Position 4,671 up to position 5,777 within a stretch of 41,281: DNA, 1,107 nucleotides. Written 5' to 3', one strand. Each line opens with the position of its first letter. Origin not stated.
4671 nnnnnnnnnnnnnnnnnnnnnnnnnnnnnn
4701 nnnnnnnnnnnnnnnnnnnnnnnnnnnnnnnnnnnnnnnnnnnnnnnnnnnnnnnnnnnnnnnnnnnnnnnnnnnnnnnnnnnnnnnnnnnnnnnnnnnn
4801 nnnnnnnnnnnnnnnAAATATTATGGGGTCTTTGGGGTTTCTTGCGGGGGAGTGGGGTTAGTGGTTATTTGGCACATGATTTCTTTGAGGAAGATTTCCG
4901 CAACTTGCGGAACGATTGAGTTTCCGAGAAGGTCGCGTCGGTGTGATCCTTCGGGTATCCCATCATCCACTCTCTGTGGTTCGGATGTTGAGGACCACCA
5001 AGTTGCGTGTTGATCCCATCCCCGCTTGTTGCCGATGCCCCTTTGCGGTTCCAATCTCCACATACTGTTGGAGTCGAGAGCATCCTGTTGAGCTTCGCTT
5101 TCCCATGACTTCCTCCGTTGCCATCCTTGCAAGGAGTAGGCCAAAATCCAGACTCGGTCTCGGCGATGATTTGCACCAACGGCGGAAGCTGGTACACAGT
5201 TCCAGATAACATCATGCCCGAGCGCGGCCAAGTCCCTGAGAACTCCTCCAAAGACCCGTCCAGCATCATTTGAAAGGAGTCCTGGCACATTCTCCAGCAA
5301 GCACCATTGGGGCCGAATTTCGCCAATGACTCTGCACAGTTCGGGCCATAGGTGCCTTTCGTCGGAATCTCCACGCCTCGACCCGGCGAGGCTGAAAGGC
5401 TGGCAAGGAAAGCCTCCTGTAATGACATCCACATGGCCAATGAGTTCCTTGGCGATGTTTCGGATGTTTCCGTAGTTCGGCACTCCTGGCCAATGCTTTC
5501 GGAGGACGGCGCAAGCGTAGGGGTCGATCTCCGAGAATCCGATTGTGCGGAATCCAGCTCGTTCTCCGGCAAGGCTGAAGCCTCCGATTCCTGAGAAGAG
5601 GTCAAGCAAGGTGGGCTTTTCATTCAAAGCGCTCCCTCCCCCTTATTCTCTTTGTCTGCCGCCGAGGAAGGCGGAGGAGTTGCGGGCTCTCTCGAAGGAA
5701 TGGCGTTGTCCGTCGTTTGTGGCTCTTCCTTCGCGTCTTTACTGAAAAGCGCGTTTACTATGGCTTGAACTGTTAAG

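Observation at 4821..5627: A second 252-codon ORF in the +1 frame spans the whole C5-methyltransferase gene and carries its own family-like motifs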

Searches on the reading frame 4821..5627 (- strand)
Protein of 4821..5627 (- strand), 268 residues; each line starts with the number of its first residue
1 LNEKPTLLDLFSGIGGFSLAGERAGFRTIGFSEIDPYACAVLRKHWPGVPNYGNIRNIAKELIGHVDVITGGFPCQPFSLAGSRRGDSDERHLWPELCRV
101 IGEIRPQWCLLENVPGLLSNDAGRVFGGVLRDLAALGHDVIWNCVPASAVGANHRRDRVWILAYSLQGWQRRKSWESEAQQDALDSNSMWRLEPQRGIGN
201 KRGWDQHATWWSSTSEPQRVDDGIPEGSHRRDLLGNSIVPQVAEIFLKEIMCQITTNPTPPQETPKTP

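Call 3: search_protein_families(library=pfam, proteins=[window:4821-5627:-, window:4865-5623:-], max_evalue=1)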
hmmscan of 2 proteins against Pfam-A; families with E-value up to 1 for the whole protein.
window:4821-5627:- (268 aa): 1 family
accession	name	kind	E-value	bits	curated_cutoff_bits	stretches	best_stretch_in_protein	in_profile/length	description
PF00145.23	DNA_methylase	-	8.5e-49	167.2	22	1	7-211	3-216/324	C-5 cytosine-specific DNA methylase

window:4865-5623:- (252 aa): 0 families

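Call 4: search_protein_families(library=phrogs, proteins=[window:4821-5627:-, window:4865-5623:-], max_evalue=0.1)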
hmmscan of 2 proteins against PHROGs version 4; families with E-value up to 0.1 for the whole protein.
window:4821-5627:- (268 aa): 10 families
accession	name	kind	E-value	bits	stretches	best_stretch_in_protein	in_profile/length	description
phrog_363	-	other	1.6e-77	261.9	1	2-252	51-314/327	DNA methyltransferase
phrog_116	-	other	6e-59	201.1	1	1-165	204-373/779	DNA methyltransferase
phrog_32758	-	other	2.3e-14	54.4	1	126-248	5-145/154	DNA methyltransferase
phrog_5999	-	other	4.5e-12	47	1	6-91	4-97/109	DNA methyltransferase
phrog_36267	-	other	1.8e-08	35.2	1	8-63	4-59/151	DNA methyltransferase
phrog_29583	-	other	4.9e-08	33.1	1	64-166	77-191/468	DNA methyltransferase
phrog_864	-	DNA, RNA and nucleotide metabolism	1.7e-05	24.5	1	65-135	695-766/1064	DNA primase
phrog_757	-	other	0.033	14.3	1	2-119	12-133/247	DNA methyltransferase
phrog_36001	-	unknown function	0.044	12.9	1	92-161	489-558/715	-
phrog_16427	-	other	0.076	13.7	0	2-48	173-220/235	DNA methyltransferase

window:4865-5623:- (252 aa): 1 family
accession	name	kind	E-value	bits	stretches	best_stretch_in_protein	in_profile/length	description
phrog_1008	-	other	1.2e-25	91.7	2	33-202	8-181/329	DNA methyltransferase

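Call 5: search_protein_families(library=ncbifam, proteins=[window:4821-5627:-, window:4865-5623:-], max_evalue=0.1)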
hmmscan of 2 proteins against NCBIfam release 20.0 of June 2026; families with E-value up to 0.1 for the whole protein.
window:4821-5627:- (268 aa): 4 families
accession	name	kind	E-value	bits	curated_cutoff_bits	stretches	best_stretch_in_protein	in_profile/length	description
TIGR00675.1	dcm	superfamily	2.8e-40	138.9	100.65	1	8-165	2-161/329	DNA (cytosine-5-)-methyltransferase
NF007772.0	PRK10458.1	subfamily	2.3e-11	43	710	1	47-140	152-254/472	DNA cytosine methylase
NF000598.1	PRK00015.2-2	equivalog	0.0083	15.8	273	1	107-185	107-188/203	ribonuclease HII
NF000600.1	PRK00015.2-4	equivalog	0.0099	15.5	364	1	110-185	117-195/212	ribonuclease HII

window:4865-5623:- (252 aa): 0 families

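Call 6: find_homologous_proteins(query=window:4865-5623:-)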
Query window:4865-5623:- (252 aa): 154 proteins with E <= 0.001 among 387 candidates; the best 120 are listed.
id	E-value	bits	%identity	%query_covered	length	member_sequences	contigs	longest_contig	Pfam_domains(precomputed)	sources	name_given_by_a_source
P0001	3.1e-167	572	100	100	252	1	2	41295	-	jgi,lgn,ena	-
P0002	9.4e-57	211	50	93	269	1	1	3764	-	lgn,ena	-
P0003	1.4e-35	141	43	88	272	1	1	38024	-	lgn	-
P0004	8.1e-30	122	38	66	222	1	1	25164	-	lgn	-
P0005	1.1e-29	122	37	77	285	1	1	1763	-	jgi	jgi:hypothetical protein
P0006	2.7e-28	117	42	76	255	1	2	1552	-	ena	-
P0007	3.8e-27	114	37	73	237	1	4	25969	-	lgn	-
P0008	1.8e-26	111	34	86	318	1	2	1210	-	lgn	-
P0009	2.7e-26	111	33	90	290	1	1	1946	-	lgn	-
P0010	4.1e-26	110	34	89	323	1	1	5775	-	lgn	-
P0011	1.8e-25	108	36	63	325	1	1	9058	-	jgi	jgi:hypothetical protein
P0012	1.9e-25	108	32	85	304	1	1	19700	-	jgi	jgi:hypothetical protein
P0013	4.2e-25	107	34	77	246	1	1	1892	-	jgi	jgi:hypothetical protein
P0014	1.5e-24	105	41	60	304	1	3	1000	-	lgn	-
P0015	1.3e-23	102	36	71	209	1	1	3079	-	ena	-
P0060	4.1e-16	77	36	48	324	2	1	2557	PF00145.24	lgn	-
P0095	3.1e-14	71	43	49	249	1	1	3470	PF00145.24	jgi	jgi:hypothetical protein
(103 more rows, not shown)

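Call 14: find_related_loci(query=A1, collection=viral_contigs, flank=3000)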
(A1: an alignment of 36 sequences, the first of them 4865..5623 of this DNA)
Query A1 (252 aa) in viral_contigs; peptide patterns used: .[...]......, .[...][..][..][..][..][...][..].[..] (x = any residue, [..] = any of these).
599 stretches matched a pattern (row limit reached: there are more); 520 encode a relative of the query (tblastn E <= 1e-3); the best 80 are kept; 80 distinct loci.
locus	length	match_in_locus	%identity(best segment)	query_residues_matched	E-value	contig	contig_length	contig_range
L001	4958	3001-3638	61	24-235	4e-45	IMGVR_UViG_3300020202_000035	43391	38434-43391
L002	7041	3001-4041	33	7-249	6e-37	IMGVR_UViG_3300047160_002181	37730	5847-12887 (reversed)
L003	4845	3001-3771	39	6-235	5e-31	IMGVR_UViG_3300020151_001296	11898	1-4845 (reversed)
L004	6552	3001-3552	37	68-248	6e-31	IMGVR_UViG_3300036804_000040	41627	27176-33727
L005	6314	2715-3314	38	66-249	9e-31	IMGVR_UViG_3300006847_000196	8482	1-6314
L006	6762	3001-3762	37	6-243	5e-29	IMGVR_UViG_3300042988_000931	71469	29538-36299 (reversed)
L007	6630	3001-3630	37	14-235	4e-29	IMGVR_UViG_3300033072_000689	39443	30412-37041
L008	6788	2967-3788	35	21-249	3e-29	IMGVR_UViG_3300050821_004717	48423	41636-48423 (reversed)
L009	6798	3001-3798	34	8-249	4e-29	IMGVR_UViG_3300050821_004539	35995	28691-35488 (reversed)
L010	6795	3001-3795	36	9-229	4e-28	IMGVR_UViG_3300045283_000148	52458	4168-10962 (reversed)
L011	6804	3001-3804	36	6-246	6e-28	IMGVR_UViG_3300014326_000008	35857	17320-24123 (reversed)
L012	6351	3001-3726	37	8-228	5e-28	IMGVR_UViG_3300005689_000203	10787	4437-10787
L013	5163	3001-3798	34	7-246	4e-27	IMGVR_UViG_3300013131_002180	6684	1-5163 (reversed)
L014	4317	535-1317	36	7-249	6e-27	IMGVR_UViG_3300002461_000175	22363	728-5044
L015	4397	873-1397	37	38-228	7e-27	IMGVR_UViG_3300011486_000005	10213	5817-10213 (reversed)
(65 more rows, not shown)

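Call 24: search_protein_families(library=pfam, proteins=[window:4824-5627:-], max_evalue=10)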
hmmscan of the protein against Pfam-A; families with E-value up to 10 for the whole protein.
seq(268 aa): 1 family
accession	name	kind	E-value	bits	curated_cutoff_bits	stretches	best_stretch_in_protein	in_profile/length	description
PF00145.23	DNA_methylase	-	8.5e-49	167.2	22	1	7-211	3-216/324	C-5 cytosine-specific DNA methylase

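Call 26: search_dna_similar(query=window:4865-5623:-, collection=phages, mode=protein, max_rows=30)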
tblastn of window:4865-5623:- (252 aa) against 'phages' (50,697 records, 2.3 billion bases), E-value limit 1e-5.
Records with a match: 9; places in all: 9; records where one place covers at least 80% of the query: 1.
Best place of each record, by identity: <60% 9.
By first word of the organism name: Caudoviricetes 3; Synechococcus 2; Virus 1; Microcystis 1; Stenotrophomonas 1; Sulfitobacter 1.
By host as written in the record: - 4; Microcystis wesenbergii 1; Synechococcus sp. 1; Synechococcus sp. PCC 7002 1; Stenotrophomonas maltophilia 1640 1; Sulfitobacter sp. HGT1 1.
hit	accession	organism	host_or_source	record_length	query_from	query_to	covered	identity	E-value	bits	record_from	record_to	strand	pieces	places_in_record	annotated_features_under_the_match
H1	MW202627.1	Caudoviricetes sp.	Manatee Spring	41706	7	211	81%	29.6%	6e-8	59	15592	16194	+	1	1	cytosine specific methyltransferase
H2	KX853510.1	Virus Rctr197k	enrichment culture DAMO/AAA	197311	36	224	75%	29.1%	1e-6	55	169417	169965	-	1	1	conserved hypothetical protein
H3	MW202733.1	Caudoviricetes sp.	Manatee Spring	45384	31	183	61%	35.3%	3e-8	60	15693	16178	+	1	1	cytosine specific methyltransferase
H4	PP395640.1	Microcystis phage Mwe-JY08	Microcystis wesenbergii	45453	45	171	50%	40.9%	1e-13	76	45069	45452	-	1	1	none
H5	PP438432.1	Synechococcus phage Ssp-JY42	Synechococcus sp.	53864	92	235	57%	33.6%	1e-11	70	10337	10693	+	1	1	putative cytosine-specific methyltransferase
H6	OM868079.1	Synechococcus phage Yong-M4-211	Synechococcus sp. PCC 7002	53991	92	235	57%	33.6%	1e-11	70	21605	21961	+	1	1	5-cytosine DNA methyltransferase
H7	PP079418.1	Stenotrophomonas phage SOVA965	Stenotrophomonas maltophilia 1640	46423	74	224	60%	31.8%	6e-11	68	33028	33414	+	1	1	DNA-cytosine methyltransferase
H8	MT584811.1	Sulfitobacter phage phiGT1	Sulfitobacter sp. HGT1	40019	24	169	58%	29.9%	3e-7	57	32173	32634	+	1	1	cytosine DNA methylase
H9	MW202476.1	Caudoviricetes sp.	Manatee Spring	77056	133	224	37%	41.7%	4e-9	62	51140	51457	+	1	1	hypothetical protein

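Call 27: find_related_loci(query=A2, collection=viral_contigs, flank=1500)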
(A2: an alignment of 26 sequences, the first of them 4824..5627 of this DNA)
Query A2 (268 aa) in viral_contigs; peptide patterns used: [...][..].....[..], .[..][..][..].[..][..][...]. (x = any residue, [..] = any of these).
598 stretches matched a pattern (row limit reached: there are more); 588 encode a relative of the query (tblastn E <= 1e-3); the best 80 are kept; 80 distinct loci.
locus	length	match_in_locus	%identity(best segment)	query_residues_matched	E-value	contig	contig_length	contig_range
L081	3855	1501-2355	43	7-251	1e-65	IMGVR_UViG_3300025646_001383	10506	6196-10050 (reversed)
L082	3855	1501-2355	43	7-251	1e-65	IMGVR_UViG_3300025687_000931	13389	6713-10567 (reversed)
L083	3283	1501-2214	45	7-250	2e-60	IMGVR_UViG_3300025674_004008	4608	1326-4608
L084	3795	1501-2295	46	6-251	2e-59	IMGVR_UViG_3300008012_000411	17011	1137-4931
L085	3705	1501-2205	43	2-250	6e-59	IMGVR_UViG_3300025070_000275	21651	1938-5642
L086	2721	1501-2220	45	10-244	2e-58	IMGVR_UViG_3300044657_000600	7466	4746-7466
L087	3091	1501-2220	45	6-267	3e-58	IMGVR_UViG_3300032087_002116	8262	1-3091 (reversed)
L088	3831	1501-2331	40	7-250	8e-58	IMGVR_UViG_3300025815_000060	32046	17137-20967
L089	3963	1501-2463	54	7-251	9e-58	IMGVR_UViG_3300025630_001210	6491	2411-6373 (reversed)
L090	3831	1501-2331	40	7-250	8e-58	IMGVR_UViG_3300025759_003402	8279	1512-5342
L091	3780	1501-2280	43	7-251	8e-58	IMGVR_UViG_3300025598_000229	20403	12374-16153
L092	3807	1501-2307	43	7-251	3e-57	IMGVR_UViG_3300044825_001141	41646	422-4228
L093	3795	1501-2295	46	6-250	5e-57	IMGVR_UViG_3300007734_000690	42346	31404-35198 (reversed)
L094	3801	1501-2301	44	1-251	9e-57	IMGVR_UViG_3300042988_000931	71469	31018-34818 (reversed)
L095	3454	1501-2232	46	10-268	8e-57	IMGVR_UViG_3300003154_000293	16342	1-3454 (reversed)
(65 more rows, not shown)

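Call 54: find_related_loci(query=A1, collection=genome_contigs, flank=1500)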
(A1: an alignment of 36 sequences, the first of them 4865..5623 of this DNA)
Query A1 (252 aa) in genome_contigs; peptide patterns used: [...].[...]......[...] (x = any residue, [..] = any of these).
108 stretches matched a pattern; 53 encode a relative of the query (tblastn E <= 1e-3); 53 distinct loci.
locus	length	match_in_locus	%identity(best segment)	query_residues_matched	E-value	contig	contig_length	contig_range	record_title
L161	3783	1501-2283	36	7-249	3e-27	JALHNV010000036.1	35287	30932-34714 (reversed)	MAG: Pseudolabrys sp. isolate Bin_72_2 c_000000005554, whole genome shotgun sequence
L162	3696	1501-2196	34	30-240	3e-24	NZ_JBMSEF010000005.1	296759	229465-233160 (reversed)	Enterovirga sp. CN4-39 contig5, whole genome shotgun sequence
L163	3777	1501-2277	33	8-248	3e-22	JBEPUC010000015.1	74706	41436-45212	MAG: Hyphomicrobiales bacterium isolate 22E.concoct.092_sub NODE_303_length_74706_cov_12.749622, whole genome shotgun se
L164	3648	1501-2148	36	9-235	9e-22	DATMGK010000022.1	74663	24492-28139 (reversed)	MAG TPA_asm: Croceibacterium sp. isolate SMAG_U13487 k141_124547, whole genome shotgun sequence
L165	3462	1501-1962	36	91-249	4e-21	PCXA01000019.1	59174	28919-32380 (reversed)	MAG: Deltaproteobacteria bacterium CG11_big_fil_rev_8_21_14_0_20_47_16 CG11_8_21_14_0.20_scaffold_472_c, whole genome sh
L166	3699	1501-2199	33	6-249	3e-21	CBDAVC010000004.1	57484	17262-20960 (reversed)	MAG: Terriglobus sp. isolate d5143f35-40e1-4b89-85d2-7ba7ff67738c genome assembly, contig: contig_4, whole genome shotgu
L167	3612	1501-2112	34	6-224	4e-21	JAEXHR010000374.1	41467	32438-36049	MAG: Proteobacteria bacterium isolate OH_HBlB_117 k127_1938085, whole genome shotgun sequence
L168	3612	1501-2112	33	21-233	2e-19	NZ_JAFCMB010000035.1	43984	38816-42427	Bradyrhizobium sp. AUGA SZCCT0176 NODE_35, whole genome shotgun sequence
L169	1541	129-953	30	10-249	3e-19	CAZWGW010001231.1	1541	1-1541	MAG TPA_asm: uncultured Planctomycetaceae bacterium isolate SRP237561_co1_68 genome assembly, contig: NODE_223129_length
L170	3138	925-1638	33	41-241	5e-19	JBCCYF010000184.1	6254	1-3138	MAG: Pseudomonadota bacterium isolate P01_F01_bin.145 k141_3362557_length_6254_cov_35.6123, whole genome shotgun sequenc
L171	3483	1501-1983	34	70-235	6e-18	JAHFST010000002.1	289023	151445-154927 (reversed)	MAG: Deltaproteobacteria bacterium isolate nzgw603 NODE_15_length_289024_cov_8.439985, whole genome shotgun sequence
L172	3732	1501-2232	32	5-244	3e-17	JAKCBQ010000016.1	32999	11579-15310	MAG: Proteobacteria bacterium isolate YF3.bin4 NODE_992_length_32999_cov_4.342967, whole genome shotgun sequence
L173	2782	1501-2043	33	42-229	3e-17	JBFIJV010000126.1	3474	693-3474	MAG: Gammaproteobacteria bacterium isolate Mix_sand11.2021.09.Z.94 k141_690680_length_3474_cov_41.0000, whole genome sho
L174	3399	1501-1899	38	93-240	6e-17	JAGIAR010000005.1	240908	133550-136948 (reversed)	MAG: Novosphingobium sp. isolate BIN27 scaffold5_cov0, whole genome shotgun sequence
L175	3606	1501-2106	31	27-235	6e-17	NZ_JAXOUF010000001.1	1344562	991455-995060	Labrys sedimenti strain Zidic-5 NODE_1_length_1344562_cov_56.796956, whole genome shotgun sequence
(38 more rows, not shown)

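Call 55: predict_structure(alignment_id=A4)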
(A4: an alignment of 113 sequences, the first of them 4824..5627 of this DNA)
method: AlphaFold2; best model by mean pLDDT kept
length: 268 residues; sequences in the alignment: 113
mean_pLDDT: 81.7   pTM: 0.77
mean pLDDT of the five models: 81.7, 80.4, 80.3, 80.0, 79.0
residues with pLDDT >= 90: 155; 70-90: 42; 50-70: 31; < 50: 40
segments of 3 or more residues with pLDDT < 50: 184-221
pLDDT, mean of each block of 10 residues (from residue 1): 89 95 98 95 98 97 96 73 76 93 97 93 93 97 97 93 90 73 45 41 41 44 56 81 98 81 75
secondary structure, 60 per line:
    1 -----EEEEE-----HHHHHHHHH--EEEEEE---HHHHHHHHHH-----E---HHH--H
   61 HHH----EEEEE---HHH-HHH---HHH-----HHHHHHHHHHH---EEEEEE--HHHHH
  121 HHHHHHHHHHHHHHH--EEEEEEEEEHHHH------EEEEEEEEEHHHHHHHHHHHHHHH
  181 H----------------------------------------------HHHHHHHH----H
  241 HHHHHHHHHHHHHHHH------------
elements in order: E6-10 H16-24 E27-32 H36-45 H60-63 E68-72 H94-104 E108-113 H116-135 E138-146 H147-150 E157-165 H166-181 H228-235 H240-256
